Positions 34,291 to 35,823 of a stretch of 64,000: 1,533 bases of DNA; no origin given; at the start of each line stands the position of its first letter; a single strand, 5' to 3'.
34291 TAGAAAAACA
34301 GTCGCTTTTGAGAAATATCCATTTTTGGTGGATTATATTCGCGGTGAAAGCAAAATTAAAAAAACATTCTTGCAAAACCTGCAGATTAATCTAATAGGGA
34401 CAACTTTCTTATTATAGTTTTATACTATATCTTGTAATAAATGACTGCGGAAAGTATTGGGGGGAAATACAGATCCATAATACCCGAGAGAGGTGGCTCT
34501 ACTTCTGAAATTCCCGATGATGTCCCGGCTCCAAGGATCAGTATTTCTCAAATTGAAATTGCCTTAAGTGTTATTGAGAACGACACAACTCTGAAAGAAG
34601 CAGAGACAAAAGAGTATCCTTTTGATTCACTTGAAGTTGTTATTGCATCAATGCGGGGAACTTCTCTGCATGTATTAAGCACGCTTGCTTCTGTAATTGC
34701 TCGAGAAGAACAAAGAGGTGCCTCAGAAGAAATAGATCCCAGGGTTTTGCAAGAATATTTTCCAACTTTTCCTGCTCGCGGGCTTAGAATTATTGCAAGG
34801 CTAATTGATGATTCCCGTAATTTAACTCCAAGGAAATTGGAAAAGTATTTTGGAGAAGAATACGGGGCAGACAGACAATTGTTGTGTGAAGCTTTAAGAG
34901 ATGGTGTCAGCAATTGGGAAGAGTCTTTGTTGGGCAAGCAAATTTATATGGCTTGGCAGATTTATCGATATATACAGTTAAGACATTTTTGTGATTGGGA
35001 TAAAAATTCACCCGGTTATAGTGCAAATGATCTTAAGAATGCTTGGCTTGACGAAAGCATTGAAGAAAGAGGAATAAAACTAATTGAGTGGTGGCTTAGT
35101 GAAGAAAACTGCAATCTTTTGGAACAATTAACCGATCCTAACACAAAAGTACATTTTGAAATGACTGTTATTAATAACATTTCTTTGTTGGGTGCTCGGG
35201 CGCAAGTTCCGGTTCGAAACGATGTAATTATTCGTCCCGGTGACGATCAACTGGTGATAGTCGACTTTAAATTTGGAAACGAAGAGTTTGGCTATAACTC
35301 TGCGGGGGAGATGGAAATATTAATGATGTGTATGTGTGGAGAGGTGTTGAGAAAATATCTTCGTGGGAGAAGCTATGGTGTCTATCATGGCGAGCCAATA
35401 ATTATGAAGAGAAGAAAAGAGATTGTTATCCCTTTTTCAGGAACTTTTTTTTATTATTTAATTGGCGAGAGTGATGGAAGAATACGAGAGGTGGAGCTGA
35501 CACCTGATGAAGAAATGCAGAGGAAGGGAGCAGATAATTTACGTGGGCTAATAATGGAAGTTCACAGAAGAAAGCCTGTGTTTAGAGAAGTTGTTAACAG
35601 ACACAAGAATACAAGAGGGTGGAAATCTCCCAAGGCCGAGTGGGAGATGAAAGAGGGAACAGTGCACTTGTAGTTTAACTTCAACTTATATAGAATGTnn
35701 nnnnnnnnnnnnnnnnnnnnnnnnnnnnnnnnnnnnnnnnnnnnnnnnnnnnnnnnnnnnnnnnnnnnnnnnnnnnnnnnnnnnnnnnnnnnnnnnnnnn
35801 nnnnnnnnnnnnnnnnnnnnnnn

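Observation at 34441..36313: Two-nuclease module: PD-(D/E)xK (RecB-like DYK motif) protein plus stand-alone DEDDy 3'-5' exonuclease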

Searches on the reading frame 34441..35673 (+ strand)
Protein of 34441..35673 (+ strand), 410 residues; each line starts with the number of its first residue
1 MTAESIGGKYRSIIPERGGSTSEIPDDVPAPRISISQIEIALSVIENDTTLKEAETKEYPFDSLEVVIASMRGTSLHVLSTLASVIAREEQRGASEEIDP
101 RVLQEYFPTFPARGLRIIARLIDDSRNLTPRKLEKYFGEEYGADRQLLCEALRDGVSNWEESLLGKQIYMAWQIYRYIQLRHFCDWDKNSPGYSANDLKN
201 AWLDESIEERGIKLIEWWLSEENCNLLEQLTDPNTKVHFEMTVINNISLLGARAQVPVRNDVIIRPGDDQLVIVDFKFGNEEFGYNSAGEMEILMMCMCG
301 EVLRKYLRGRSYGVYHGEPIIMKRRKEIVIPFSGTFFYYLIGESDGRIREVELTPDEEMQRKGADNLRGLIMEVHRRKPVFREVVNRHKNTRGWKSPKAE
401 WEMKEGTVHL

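Call 3: search_protein_families(library=pfam, proteins=[window:34441-35673:+], max_evalue=1)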
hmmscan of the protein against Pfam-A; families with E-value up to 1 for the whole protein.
window:34441-35673:+ (410 aa): 1 family
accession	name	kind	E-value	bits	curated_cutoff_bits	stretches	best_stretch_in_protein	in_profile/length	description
PF23253.1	KH_PARP14_6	-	0.11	13.1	27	1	219-257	17-56/68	PARP14, sixth type I KH domain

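Call 4: search_protein_families(library=ncbifam, proteins=[window:34441-35673:+], max_evalue=1)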
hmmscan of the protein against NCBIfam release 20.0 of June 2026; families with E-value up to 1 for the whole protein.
window:34441-35673:+ (410 aa): 1 family
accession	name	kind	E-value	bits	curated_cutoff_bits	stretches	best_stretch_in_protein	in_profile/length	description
NF010251.0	PRK13696.1-3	equivalog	0.088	13.3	101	1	117-138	31-52/84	hypothetical protein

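Call 5: search_protein_families(library=padloc, proteins=[window:34441-35673:+], max_evalue=1)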
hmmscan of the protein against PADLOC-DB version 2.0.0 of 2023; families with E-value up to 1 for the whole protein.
window:34441-35673:+ (410 aa): 0 families

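Call 6: search_protein_families(library=phrogs, proteins=[window:34441-35673:+], max_evalue=1)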
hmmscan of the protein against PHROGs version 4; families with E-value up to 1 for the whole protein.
window:34441-35673:+ (410 aa): 1 family
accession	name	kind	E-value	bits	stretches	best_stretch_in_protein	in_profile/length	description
phrog_34048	-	head and packaging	0.02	16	0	378-395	15-32/55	terminase large subunit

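Call 7: find_homologous_proteins(query=window:34441-35673:+, max_evalue=0.001)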
Query window:34441-35673:+ (410 aa): 1 proteins with E <= 0.001 among 5226 candidates.
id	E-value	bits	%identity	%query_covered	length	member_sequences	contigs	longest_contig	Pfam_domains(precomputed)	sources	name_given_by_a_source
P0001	4.4e-271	917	97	100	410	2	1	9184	-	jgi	-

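Call 8: search_solved_structures(query=window:34441-35673:+, max_evalue=10)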
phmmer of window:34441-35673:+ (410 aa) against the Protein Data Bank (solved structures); distinct sequences matched with E-value up to 10: 0.

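Call 12: find_encoding_contigs(protein=P0001, flank=10000)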
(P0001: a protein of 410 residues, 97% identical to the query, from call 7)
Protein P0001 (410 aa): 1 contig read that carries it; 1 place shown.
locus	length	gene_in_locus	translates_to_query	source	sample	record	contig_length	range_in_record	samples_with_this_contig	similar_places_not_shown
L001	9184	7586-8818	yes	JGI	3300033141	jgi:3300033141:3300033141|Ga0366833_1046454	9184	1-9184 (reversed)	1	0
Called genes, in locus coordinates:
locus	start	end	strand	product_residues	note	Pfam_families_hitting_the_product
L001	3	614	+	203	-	?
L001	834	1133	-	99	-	-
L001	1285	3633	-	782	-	PF02190:LON_substr_bdg, PF00004:AAA, PF07728:AAA_5, PF22667:Lon_lid, PF05362:Lon_C, PF13541:ChlI (faint)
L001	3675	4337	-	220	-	PF03734:YkuD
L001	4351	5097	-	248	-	PF02673:BacA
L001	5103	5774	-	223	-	PF00849:PseudoU_synth_2 (weak), PF01509:TruB_N, PF16198:TruB_C_2 (weak)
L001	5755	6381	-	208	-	PF00081:Sod_Fe_N, PF02777:Sod_Fe_C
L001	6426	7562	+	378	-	-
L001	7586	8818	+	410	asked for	-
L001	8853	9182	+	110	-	?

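Call 19: search_protein_representatives(protein=window:34441-35673:+)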
Query: 410 residues. Proteins with E-value up to 0.001 (for the whole library): 4; up to 1e-10: 2; up to 1e-30: 1. The best 4 are listed.
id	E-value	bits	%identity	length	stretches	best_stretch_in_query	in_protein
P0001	1.4e-271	917.0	97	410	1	1-410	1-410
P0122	2.0e-19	86.6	30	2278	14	99-169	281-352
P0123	2.9e-09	53.1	27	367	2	24-130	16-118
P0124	1.2e-06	44.5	27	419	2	225-393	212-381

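Call 23: predict_structure(protein=window:34441-35673:+)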
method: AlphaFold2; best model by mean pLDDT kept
length: 410 residues; sequences in the alignment: 1
mean_pLDDT: 34.4   pTM: 0.21
mean pLDDT of the five models: 34.4, 30.7, 30.0, 29.8, 29.3
residues with pLDDT >= 90: 0; 70-90: 0; 50-70: 0; < 50: 410
segments of 3 or more residues with pLDDT < 50: 1-410
pLDDT, mean of each block of 10 residues (from residue 1): 30 30 30 26 31 35 32 36 42 43 45 40 37 38 38 34 34 32 28 31 33 36 38 36 28 31 38 40 34 41 39 37 29 29 30 34 32 30 36 34 32
secondary structure, 60 per line:
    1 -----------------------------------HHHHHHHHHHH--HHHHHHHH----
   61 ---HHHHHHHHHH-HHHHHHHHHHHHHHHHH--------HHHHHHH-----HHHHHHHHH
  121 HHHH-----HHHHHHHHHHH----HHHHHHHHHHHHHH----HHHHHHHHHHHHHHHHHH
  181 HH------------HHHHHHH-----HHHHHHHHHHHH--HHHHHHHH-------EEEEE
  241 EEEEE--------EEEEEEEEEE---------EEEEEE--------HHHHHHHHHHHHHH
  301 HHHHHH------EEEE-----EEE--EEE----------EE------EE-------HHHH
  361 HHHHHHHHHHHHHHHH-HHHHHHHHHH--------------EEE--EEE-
elements in order: H36-46 H49-56 H64-73 H75-91 H100-106 H112-124 H130-140 H145-158 H163-182 H195-201 H207-218 H221-228 E236-245 E254-263 E273-278 H287-306 E313-316 E322-324 E327-329 H357-376 H378-387 E402-404 E407-409

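Call 24: find_homologous_proteins(query=A1, max_evalue=0.01)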
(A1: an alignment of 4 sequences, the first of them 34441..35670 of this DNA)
Query A1 (4 sequences) (410 aa, profile of the alignment): 2 proteins with E <= 0.01 among 8000 candidates.
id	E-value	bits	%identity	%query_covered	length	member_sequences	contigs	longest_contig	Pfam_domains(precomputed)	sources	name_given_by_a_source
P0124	7.5e-185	632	22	84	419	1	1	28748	-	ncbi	-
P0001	2.4e-173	595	97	100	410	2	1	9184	-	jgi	-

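Call 26: find_encoding_contigs(protein=P0124, flank=10000)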
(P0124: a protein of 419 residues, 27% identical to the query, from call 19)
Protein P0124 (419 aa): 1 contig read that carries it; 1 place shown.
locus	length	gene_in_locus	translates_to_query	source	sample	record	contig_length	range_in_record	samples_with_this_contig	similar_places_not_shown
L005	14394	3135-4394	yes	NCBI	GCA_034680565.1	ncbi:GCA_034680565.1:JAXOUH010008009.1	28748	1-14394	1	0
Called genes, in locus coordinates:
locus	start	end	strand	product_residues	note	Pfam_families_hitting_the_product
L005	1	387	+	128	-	?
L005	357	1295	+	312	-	PF01040:UbiA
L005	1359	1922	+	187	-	-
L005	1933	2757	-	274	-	PF08308:PEGA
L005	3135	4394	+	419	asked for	-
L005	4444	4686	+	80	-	-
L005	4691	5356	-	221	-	PF02481:DNA_processg_A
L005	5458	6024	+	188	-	-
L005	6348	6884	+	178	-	PF01551:Peptidase_M23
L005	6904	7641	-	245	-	PF13399:LytR_C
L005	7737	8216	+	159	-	PF18921:Cyanophycin_syn (weak)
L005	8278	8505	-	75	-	-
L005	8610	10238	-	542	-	PF00118:Cpn60_TCP1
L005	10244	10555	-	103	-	PF00166:Cpn10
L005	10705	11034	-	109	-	-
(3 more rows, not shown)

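Call 27: find_encoding_contigs(protein=P0123, flank=10000)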
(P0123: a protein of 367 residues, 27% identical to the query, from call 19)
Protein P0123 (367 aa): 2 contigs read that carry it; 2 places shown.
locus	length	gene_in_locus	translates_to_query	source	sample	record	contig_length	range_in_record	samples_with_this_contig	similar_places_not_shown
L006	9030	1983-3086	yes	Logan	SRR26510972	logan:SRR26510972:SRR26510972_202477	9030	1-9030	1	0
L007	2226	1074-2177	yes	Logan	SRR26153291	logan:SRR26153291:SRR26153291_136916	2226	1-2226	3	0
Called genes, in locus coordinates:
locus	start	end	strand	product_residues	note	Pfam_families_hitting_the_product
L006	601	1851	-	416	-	-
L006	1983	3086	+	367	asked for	-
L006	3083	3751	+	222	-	PF09335:VTT_dom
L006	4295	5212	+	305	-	-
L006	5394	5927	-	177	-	PF01931:NTPase_I-T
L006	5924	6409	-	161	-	PF00293:NUDIX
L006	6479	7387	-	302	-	PF06983:3-dmu-9_3-mt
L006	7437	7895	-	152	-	-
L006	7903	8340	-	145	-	PF00903:Glyoxalase, PF06983:3-dmu-9_3-mt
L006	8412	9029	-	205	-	?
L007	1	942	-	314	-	?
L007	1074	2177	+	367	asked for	-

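Call 29: find_related_loci(query=A1, collection=viral_contigs, flank=5000)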
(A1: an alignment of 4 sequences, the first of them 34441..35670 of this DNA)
Query A1 (410 aa) in viral_contigs; peptide patterns used: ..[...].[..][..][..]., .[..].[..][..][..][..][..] (x = any residue, [..] = any of these).
105 stretches matched a pattern, but none encodes a relative of the query by tblastn (E <= 1e-3).

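Call 35: find_related_loci(query=A1, collection=metagenome_contigs, flank=6000)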
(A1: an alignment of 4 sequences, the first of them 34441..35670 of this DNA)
Query A1 (410 aa) in metagenome_contigs; peptide patterns used: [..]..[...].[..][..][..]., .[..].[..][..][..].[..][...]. (x = any residue, [..] = any of these).
133 stretches matched a pattern, but none encodes a relative of the query by tblastn (E <= 1e-3).

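Call 36: search_solved_structures(query=A1, max_evalue=10, show_alignments=3)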
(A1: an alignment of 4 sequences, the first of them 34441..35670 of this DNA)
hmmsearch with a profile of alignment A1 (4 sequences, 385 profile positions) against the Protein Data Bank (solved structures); distinct sequences matched with E-value up to 10: 2.
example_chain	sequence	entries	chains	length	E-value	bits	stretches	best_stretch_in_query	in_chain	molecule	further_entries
6ppu_A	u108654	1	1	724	1.7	10.6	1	166-258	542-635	ATP-dependent DNA helicase (UvrD/REP)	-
7sjr_A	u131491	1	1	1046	3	9.8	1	166-258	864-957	DNA helicase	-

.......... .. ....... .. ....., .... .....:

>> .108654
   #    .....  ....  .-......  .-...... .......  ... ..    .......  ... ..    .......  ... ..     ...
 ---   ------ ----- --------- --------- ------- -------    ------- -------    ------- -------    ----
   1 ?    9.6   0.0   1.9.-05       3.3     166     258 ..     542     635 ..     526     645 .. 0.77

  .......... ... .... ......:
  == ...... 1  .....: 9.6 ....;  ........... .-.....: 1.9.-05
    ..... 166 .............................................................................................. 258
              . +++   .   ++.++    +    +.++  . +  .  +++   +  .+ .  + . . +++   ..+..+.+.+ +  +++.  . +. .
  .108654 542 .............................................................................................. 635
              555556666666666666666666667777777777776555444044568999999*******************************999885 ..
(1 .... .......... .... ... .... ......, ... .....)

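Call 37: search_protein_families(library=pfam, alignment_id=A1, max_evalue=10)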
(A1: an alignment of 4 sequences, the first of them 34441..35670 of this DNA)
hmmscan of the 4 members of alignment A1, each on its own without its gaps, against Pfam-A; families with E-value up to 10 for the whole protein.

A. member 1, window:34441-35670:+ (410 aa): 1 family
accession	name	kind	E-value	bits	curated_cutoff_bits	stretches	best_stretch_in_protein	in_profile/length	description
PF23253.1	KH_PARP14_6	-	0.11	13.1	27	1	219-257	17-56/68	PARP14, sixth type I KH domain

B. families by the number of members that match (of 4 scanned): 3 families
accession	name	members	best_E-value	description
PF23253.1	KH_PARP14_6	2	0.029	PARP14, sixth type I KH domain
PF04891.17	NifQ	1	0.014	NifQ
PF00255.25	GSHPx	1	0.22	Glutathione peroxidase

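Call 43: search_dna_similar(query=window:34441-35670:+, collection=phages, mode=protein, max_evalue=1, max_rows=10)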
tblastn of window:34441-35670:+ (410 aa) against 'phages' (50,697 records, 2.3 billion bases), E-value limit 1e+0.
Records with a match: 1; places in all: 1; records where one place covers at least 80% of the query: 0.
Best place of each record, by identity: <60% 1.
By first word of the organism name: Rhodobacter 1.
By host as written in the record: Rhodobacter capsulatus YW1 1.
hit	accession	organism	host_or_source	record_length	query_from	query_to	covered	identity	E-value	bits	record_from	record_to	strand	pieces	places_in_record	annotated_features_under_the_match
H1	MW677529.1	Rhodobacter phage RcZahn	Rhodobacter capsulatus YW1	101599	192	347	38%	25.8%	4e-2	42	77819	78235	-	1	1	100: hypothetical protein | 101: ADP-ribosyltransferase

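Call 47: search_dna_similar(query=window:34441-35670:+, collection=plasmids, mode=protein, max_evalue=1, max_rows=10)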
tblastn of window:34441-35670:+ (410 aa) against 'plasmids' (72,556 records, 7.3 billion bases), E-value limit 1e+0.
No match.

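Call 49: predict_structure(alignment_id=A1)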
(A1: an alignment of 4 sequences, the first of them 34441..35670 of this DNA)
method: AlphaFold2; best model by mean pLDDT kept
length: 410 residues; sequences in the alignment: 4
mean_pLDDT: 40.1   pTM: 0.35
mean pLDDT of the five models: 40.1, 39.0, 36.6, 35.5, 35.2
residues with pLDDT >= 90: 0; 70-90: 0; 50-70: 46; < 50: 364
segments of 3 or more residues with pLDDT < 50: 1-96, 104-172, 174-203, 221-291, 308-379, 392-410
pLDDT, mean of each block of 10 residues (from residue 1): 25 25 33 37 39 33 31 39 46 47 46 42 43 38 42 43 46 46 39 43 50 54 43 37 34 35 40 42 34 54 51 40 29 33 36 44 43 45 52 37 27
secondary structure, 60 per line:
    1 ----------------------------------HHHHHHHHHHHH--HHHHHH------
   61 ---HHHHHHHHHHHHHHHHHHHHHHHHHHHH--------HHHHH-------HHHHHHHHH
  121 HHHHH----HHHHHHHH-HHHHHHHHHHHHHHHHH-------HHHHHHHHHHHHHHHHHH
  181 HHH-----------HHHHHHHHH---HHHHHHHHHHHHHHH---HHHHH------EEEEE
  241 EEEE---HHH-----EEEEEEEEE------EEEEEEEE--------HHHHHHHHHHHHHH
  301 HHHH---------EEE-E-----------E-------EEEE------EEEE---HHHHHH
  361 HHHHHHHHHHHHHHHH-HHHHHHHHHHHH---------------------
elements in order: H35-46 H49-54 H64-91 H100-104 H112-125 H130-137 H139-155 H163-183 H195-203 H207-221 H225-229 E236-244 E256-264 E271-278 H287-304 E314-316 E338-341 E348-351 H355-376 H378-389
